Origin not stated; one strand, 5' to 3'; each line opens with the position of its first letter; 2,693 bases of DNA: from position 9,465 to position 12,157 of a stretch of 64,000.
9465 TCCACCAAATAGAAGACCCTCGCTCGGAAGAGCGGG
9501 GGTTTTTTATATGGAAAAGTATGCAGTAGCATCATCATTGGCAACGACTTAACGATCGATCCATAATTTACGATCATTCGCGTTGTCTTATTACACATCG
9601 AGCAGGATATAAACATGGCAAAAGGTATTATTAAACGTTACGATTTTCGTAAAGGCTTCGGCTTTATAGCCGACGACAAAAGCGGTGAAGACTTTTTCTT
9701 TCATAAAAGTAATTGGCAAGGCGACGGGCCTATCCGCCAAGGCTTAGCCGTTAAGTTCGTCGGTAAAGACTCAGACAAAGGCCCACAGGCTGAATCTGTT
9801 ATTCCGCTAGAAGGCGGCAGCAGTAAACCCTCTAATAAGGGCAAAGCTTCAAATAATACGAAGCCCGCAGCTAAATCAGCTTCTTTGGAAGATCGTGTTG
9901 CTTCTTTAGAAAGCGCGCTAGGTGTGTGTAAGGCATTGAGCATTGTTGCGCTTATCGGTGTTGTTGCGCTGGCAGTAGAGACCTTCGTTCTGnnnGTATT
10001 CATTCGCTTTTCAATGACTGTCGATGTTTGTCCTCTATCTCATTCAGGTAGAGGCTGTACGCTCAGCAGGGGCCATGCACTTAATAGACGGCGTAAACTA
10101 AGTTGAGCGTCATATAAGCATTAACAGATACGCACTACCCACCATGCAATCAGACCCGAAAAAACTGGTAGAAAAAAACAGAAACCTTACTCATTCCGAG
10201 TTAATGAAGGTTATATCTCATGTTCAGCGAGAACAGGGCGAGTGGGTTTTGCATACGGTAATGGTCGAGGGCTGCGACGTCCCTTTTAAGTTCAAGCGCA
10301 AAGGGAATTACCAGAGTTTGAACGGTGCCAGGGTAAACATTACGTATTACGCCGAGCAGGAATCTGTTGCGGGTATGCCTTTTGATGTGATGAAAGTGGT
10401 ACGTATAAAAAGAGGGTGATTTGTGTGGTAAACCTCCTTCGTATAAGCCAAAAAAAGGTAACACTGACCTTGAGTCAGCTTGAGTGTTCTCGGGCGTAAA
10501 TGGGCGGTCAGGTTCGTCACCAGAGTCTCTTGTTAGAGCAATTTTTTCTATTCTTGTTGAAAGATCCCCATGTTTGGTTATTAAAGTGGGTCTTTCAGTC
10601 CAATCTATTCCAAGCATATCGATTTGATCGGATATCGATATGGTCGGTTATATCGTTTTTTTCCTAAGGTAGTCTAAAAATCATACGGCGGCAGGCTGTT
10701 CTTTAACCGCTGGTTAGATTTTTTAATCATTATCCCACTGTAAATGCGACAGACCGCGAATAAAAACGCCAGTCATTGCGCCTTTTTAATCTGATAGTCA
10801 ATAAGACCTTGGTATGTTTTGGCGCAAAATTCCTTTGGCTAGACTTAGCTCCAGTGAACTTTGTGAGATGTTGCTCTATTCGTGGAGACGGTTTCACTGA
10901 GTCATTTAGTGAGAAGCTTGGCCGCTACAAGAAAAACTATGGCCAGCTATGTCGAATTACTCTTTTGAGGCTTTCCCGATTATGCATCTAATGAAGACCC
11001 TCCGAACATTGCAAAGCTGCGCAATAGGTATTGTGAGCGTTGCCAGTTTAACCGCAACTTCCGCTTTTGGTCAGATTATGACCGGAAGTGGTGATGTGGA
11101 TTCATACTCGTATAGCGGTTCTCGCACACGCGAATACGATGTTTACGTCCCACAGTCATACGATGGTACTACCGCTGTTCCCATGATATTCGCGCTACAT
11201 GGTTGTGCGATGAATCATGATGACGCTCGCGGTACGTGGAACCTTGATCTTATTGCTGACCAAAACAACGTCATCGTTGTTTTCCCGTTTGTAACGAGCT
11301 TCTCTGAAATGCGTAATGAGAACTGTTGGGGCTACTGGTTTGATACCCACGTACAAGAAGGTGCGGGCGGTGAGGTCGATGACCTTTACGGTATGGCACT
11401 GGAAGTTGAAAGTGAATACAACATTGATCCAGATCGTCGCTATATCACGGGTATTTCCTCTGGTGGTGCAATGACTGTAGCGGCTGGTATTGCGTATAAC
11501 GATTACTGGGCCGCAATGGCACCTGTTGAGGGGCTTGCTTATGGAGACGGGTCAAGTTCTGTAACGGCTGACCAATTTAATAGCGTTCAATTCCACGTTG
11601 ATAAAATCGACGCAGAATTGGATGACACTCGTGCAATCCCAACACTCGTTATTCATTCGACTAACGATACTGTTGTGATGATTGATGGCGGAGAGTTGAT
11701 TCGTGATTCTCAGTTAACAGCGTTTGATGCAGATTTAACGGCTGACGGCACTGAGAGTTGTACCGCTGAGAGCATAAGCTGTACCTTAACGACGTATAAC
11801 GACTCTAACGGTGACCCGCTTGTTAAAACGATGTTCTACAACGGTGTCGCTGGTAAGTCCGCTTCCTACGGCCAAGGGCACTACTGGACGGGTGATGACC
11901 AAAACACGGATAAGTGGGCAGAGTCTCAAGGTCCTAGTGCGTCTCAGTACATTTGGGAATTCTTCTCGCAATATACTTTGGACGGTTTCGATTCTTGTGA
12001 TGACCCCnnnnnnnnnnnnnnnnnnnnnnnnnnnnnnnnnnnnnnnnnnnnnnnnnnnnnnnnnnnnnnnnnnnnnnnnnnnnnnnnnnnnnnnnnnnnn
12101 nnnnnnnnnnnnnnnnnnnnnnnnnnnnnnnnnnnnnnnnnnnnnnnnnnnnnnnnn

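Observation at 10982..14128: PHB depolymerase with two complete, different catalytic domains in one chain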

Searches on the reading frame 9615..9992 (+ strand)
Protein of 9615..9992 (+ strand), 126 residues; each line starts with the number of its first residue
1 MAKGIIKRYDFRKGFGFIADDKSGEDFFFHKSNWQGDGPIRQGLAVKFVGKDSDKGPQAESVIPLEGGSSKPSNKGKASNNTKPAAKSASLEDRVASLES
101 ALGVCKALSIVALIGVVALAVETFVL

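Call 63: search_protein_families(library=pfam, proteins=[window:9615-9992:+], max_evalue=0.001)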
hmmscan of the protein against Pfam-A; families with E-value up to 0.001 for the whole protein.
window:9615-9992:+ (126 aa): 1 family
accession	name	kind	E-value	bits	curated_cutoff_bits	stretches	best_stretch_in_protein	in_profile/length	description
PF00313.28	CSD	-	3.7e-14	52.8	27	1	3-63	2-64/66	'Cold-shock' DNA-binding domain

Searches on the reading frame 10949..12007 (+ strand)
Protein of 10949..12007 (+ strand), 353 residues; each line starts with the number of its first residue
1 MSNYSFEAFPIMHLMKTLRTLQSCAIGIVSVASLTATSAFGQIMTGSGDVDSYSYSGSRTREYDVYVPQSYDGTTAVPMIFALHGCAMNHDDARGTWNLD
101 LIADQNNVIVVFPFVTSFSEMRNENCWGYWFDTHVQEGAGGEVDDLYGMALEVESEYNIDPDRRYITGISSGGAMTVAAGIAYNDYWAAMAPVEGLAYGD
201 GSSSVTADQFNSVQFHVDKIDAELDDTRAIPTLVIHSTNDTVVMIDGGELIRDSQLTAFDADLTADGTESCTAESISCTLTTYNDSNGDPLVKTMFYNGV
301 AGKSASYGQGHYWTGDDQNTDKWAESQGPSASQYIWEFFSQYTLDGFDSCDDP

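Call 6: search_protein_families(library=ncbifam, proteins=[window:10949-12007:+], max_evalue=1)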
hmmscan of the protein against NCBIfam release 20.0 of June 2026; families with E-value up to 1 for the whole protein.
seq(353 aa): 8 families
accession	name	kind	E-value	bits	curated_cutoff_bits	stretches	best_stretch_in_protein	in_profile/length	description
NF050058.1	e_dPHAscl_type1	hypoth_equivalog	7.4e-55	186.4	150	1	57-339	4-276/276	extracellular catalytic domain type 1 short-chain-length polyhydroxyalkanoate depolymerase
TIGR01840.1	esterase_phb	subfamily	2.8e-41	141.4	107.85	1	65-270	3-210/213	PHB depolymerase family esterase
NF050059.1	e_dPHAscl_type2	hypoth_equivalog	9.2e-15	54.8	280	2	65-130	209-280/305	extracellular catalytic domain type 2 short-chain-length polyhydroxyalkanoate depolymerase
NF050057.1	e_dPHAmcl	equivalog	0.00011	21.6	270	1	158-198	134-173/252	extracellular medium-chain-length polyhydroxyalkanoate depolymerase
TIGR02821.1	fghA_ester_D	equivalog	0.02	14.5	281.7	0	62-119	28-84/275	S-formylglutathione hydrolase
NF052610.1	macro_16_ester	equivalog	0.021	14.2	420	1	225-252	219-246/281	alpha/beta fold macrolide esterase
NF041759.1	mac_hydro_EstT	equivalog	0.045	12.9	450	0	142-219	75-150/278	macrolide hydrolase EstT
NF052620.1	AryltfaseLP1002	equivalog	0.088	12.1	300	1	154-189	98-129/265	lp_1002 family arylesterase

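Call 7: search_protein_families(library=pfam, proteins=[window:10949-12007:+], max_evalue=1)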
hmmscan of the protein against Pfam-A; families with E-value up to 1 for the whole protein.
seq(353 aa): 8 families
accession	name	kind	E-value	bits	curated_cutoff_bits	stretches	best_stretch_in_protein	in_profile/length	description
PF10503.15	Esterase_PHB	-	5.5e-15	55.6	23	1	63-247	3-187/219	Esterase PHB depolymerase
PF00326.27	Peptidase_S9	-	1.1e-06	28.7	22.6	1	140-246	42-161/213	Prolyl oligopeptidase family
PF20434.5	BD-FAE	-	1e-05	25.6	26.8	1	155-184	82-111/215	BD-FAE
PF00756.26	Esterase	-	0.00017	21.9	22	1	59-187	6-140/251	Putative esterase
PF12146.15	Hydrolase_4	-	0.0034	17.1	27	0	217-248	180-210/239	Serine aminopeptidase, S33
PF05448.18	AXE1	-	0.069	12.3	21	1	153-185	167-199/321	Acetyl xylan esterase (AXE1)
PF13363.11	BetaGal_dom3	-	0.11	12.6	27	1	237-289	10-62/75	Beta-galactosidase, domain 3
PF00288.32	GHMP_kinases_N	-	0.17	12.5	22.3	1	167-188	30-51/87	GHMP kinases N terminal domain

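Call 43: find_homologous_proteins(query=window:11072-11998:+, max_evalue=1e-20)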
Query seq(309 aa) (309 aa): 20 proteins with E <= 1e-20 among 1771 candidates.
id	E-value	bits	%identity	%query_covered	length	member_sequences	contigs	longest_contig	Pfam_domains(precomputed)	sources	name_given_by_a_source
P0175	3.3e-137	475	68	98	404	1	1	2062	PF00756.27,PF00326.28,PF10503.15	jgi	jgi:poly(hydroxyalkanoate) depolymerase family esterase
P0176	4.5e-103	363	54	98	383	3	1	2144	PF00756.27,PF10503.15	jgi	jgi:poly(hydroxyalkanoate) depolymerase family esterase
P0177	4.3e-102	360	55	98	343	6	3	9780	PF00756.27,PF00326.28,PF10503.15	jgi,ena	jgi:poly(hydroxyalkanoate) depolymerase family esterase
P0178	4.5e-96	340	51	97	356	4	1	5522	PF00756.27,PF00326.28,PF05448.19,PF10503.15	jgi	jgi:poly(hydroxyalkanoate) depolymerase family esterase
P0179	8.2e-90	320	56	83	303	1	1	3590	PF00756.27,PF00326.28,PF10503.15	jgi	jgi:poly(hydroxyalkanoate) depolymerase family esterase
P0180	1.1e-69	253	66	56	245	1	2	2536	-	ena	-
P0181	2.2e-67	246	41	94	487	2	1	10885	PF00326.28,PF16403.12,PF10503.15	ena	-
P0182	1.1e-63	234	41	98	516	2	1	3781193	PF00756.27,PF00326.28,PF16403.12,PF10503.15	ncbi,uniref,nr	ncbi:PHB depolymerase family esterase [Pistricoccus aurantiacus]|uniref:PHB depolymerase family este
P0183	2.5e-62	229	41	95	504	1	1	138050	PF00756.27,PF00326.28,PF16403.12,PF10503.15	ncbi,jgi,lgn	-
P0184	4.2e-59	219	39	94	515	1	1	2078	PF16403.12,PF10503.15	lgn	-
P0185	4.3e-59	219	39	94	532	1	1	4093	PF16403.12,PF10503.15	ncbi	-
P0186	1.4e-57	214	40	94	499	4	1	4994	PF00756.27,PF00326.28,PF16403.12,PF10503.15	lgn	-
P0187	5.9e-57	212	63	47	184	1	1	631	PF00756.27,PF10503.15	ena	-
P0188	1.6e-44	171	51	49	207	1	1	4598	PF00756.27,PF10503.15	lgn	-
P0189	4.8e-31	127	31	91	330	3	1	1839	PF00756.27,PF00326.28,PF10503.15,PF20434.6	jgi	jgi:poly(hydroxyalkanoate) depolymerase family esterase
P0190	2.2e-26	111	29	93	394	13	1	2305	PF00756.27,PF00326.28,PF10503.15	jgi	jgi:poly(hydroxyalkanoate) depolymerase family esterase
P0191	5.1e-25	107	28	92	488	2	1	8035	PF00756.27,PF00326.28,PF10503.15,PF20434.6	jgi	jgi:poly(hydroxyalkanoate) depolymerase family esterase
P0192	1.1e-24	106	30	97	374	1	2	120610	PF10503.15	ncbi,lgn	-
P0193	7.0e-24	103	28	97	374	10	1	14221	PF00756.27,PF00326.28,PF10503.15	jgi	jgi:poly(hydroxyalkanoate) depolymerase family esterase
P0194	8.6e-23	99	27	93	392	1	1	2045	PF00756.27,PF00326.28,PF03959.20,PF10503.15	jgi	jgi:poly(hydroxyalkanoate) depolymerase family esterase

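Call 66: find_related_loci(query=A2, collection=genome_contigs, flank=3000)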
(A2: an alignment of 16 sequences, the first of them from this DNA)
Query A2 (309 aa) in genome_contigs; peptide patterns used: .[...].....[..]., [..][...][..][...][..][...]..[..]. (x = any residue, [..] = any of these).
339 stretches matched a pattern; 207 encode a relative of the query (tblastn E <= 1e-3); the best 80 are kept; 78 distinct loci.
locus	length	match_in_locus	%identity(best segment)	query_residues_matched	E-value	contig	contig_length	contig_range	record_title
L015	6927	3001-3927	94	1-309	0e+0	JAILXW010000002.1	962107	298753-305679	MAG: Agarilytica sp. isolate PHBVgamm4 PHBVgamm4_contig_2, whole genome shotgun sequence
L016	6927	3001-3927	94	1-309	0e+0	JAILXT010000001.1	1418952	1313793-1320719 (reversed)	MAG: Agarilytica sp. isolate PHBVgamm1 PHBVgamm1_contig_1, whole genome shotgun sequence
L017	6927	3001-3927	79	1-309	7e-174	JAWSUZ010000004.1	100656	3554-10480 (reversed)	MAG: Agarilytica sp. isolate AMN13_PHB_gam1 T50P3HB_contig_6, whole genome shotgun sequence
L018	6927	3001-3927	74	1-309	3e-161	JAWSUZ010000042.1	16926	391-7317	MAG: Agarilytica sp. isolate AMN13_PHB_gam1 T50P3HB_contig_82, whole genome shotgun sequence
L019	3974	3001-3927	73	1-309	2e-159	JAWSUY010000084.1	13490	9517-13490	MAG: Agarilytica sp. isolate BHT04_PHB_gam1 A6P3HB_contig_4324, whole genome shotgun sequence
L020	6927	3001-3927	73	1-309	2e-156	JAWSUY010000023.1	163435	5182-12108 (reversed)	MAG: Agarilytica sp. isolate BHT04_PHB_gam1 A6P3HB_contig_258, whole genome shotgun sequence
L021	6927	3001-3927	72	1-309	1e-155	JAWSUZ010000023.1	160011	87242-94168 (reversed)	MAG: Agarilytica sp. isolate AMN13_PHB_gam1 T50P3HB_contig_36, whole genome shotgun sequence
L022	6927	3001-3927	72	1-309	1e-153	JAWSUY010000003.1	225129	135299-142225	MAG: Agarilytica sp. isolate BHT04_PHB_gam1 A6P3HB_contig_10, whole genome shotgun sequence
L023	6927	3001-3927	69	1-309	6e-152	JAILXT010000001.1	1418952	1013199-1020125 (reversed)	MAG: Agarilytica sp. isolate PHBVgamm1 PHBVgamm1_contig_1, whole genome shotgun sequence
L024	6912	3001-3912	71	3-306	4e-151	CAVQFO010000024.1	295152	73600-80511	MAG: uncultured Gammaproteobacteria bacterium isolate MFD05684.bin.3.44 genome assembly, contig: contig_39965, whole gen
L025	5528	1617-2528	69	3-306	3e-147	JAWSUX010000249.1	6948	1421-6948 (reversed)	MAG: Colwellia sp. isolate BHT04_PHB_gam2 A6P3HB_contig_1636, whole genome shotgun sequence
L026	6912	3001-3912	69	3-307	4e-146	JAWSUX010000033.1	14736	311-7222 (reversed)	MAG: Colwellia sp. isolate BHT04_PHB_gam2 A6P3HB_contig_230, whole genome shotgun sequence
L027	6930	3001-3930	72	1-309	2e-144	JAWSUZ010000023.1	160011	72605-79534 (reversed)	MAG: Agarilytica sp. isolate AMN13_PHB_gam1 T50P3HB_contig_36, whole genome shotgun sequence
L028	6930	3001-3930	72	1-309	2e-144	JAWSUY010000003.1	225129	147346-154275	MAG: Agarilytica sp. isolate BHT04_PHB_gam1 A6P3HB_contig_10, whole genome shotgun sequence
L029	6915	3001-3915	70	1-305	2e-144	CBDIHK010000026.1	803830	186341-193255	MAG: Alteromonadaceae bacterium isolate c69dd8d2-0f2a-4d4f-8146-75043c749885 genome assembly, contig: contig_26, whole g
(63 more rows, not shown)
